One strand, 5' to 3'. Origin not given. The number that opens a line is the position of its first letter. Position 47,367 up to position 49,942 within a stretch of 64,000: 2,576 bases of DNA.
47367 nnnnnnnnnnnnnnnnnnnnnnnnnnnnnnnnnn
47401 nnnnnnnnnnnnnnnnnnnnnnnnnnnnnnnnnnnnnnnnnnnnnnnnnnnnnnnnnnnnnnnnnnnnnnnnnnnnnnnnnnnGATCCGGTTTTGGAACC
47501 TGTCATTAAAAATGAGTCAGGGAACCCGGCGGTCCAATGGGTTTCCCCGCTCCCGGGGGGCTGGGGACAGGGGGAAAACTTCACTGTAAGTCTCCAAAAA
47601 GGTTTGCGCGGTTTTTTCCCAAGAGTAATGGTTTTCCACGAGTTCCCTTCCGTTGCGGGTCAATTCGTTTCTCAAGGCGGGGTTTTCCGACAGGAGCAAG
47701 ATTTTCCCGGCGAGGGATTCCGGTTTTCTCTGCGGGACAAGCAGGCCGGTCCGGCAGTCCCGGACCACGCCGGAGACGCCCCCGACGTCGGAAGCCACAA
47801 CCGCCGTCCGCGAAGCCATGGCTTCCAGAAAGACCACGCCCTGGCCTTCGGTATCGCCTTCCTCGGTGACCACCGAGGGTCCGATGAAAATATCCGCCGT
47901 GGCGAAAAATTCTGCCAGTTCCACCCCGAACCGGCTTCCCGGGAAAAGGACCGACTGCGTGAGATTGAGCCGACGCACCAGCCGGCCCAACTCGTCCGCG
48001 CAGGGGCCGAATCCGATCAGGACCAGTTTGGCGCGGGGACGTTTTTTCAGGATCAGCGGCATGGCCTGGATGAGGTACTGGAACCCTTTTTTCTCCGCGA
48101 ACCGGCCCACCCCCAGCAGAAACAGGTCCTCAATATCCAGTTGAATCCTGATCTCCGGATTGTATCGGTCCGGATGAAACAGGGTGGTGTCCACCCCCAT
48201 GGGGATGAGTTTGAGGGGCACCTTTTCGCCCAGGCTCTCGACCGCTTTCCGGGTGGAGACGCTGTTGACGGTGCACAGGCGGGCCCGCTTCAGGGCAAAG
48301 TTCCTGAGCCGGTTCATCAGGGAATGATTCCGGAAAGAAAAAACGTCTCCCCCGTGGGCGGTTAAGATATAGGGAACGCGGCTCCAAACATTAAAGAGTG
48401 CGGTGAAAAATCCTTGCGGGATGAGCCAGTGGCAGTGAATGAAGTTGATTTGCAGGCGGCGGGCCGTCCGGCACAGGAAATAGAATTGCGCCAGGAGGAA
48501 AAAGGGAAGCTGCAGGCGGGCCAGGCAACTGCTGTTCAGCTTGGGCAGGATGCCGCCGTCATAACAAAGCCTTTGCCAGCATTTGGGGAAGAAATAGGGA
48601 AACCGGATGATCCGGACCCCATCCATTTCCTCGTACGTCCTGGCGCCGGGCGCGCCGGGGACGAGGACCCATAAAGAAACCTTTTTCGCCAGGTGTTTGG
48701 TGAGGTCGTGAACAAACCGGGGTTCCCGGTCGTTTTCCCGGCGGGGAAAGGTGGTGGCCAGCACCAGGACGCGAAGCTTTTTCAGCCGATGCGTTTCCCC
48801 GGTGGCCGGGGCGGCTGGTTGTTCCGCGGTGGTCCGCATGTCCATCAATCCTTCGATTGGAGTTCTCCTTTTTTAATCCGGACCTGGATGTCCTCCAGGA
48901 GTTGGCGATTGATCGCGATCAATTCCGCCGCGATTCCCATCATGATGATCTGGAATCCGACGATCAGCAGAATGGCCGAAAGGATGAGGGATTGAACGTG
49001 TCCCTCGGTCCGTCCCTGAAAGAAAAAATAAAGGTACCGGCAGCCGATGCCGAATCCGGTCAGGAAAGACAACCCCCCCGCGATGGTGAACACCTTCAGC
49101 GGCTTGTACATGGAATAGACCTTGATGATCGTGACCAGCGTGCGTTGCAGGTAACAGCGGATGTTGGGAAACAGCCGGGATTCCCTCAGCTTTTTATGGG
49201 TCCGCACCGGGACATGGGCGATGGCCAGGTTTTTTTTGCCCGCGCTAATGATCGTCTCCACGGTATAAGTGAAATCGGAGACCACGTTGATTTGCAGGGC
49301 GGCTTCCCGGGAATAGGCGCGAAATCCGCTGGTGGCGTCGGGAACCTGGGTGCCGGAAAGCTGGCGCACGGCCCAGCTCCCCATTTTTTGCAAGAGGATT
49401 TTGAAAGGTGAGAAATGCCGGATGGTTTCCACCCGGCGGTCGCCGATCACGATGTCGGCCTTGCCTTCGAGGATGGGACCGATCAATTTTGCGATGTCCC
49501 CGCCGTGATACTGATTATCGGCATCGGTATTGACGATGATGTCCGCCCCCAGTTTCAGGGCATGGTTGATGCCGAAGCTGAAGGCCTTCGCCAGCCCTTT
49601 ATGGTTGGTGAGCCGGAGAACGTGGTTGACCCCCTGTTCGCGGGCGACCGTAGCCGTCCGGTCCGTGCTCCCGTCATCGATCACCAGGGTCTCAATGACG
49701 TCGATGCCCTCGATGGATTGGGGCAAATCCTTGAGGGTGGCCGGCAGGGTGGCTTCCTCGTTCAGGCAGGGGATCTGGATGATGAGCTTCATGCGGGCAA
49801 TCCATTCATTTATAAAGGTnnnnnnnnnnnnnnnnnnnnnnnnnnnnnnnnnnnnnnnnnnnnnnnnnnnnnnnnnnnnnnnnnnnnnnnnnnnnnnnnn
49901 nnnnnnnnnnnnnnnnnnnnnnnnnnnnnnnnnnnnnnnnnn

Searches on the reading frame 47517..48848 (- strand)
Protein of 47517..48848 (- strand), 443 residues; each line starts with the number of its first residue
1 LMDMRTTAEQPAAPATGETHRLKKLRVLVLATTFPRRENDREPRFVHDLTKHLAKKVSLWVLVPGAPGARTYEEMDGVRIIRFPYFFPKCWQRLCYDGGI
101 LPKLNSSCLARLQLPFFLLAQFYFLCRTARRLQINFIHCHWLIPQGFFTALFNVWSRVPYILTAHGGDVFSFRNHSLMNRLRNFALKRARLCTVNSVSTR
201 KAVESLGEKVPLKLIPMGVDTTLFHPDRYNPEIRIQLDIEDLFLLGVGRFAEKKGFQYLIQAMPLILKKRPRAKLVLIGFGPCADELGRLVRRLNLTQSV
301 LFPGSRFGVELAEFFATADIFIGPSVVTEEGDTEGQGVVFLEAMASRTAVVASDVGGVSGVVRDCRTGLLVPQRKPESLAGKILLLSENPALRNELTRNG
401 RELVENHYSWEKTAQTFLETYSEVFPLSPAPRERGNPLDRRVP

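Call 9: search_protein_families(library=pfam, proteins=[window:47517-48848:-], max_evalue=0.001)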
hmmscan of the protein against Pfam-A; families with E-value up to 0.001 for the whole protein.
window:47517-48848:- (443 aa): 6 families
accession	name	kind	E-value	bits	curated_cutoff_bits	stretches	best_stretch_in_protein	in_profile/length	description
PF00534.26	Glycos_transf_1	-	1.5e-34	119.5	26.4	1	240-402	14-171/172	Glycosyl transferases group 1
PF13692.12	Glyco_trans_1_4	-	2.7e-32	112.4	27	1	245-389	5-142/142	Glycosyl transferases group 1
PF13439.12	Glyco_transf_4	-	3.4e-16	60.2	28.5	1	44-222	6-169/170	Glycosyltransferase Family 4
PF13477.12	Glyco_trans_4_2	-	7.5e-09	36.3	23.4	1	124-196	65-139/139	Glycosyl transferase 4-like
PF13579.12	Glyco_trans_4_4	-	1.1e-08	36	29.7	1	45-216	6-156/158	Glycosyl transferase 4-like domain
PF13524.12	Glyco_trans_1_2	-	5.3e-07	30.1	25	1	307-419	36-144/144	Glycosyl transferase-like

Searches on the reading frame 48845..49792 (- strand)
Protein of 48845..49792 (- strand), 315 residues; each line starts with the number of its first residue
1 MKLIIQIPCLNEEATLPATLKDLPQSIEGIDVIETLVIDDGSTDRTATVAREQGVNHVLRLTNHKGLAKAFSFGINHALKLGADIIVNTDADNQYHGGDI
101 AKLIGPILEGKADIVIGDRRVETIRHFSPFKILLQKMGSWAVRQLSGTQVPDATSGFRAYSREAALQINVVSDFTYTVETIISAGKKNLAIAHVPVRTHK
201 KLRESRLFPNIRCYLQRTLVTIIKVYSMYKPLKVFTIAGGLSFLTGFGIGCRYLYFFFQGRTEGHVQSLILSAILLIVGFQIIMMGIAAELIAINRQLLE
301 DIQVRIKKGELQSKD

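Call 9: search_protein_families(library=pfam, proteins=[window:48845-49792:-], max_evalue=0.001)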
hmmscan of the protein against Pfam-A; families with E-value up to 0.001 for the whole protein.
window:48845-49792:- (315 aa): 1 family
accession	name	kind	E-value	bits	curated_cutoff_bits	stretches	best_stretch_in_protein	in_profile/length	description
PF00535.33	Glycos_transf_2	-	4.3e-23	82.5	23.3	1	7-165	4-164/168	Glycosyl transferase family 2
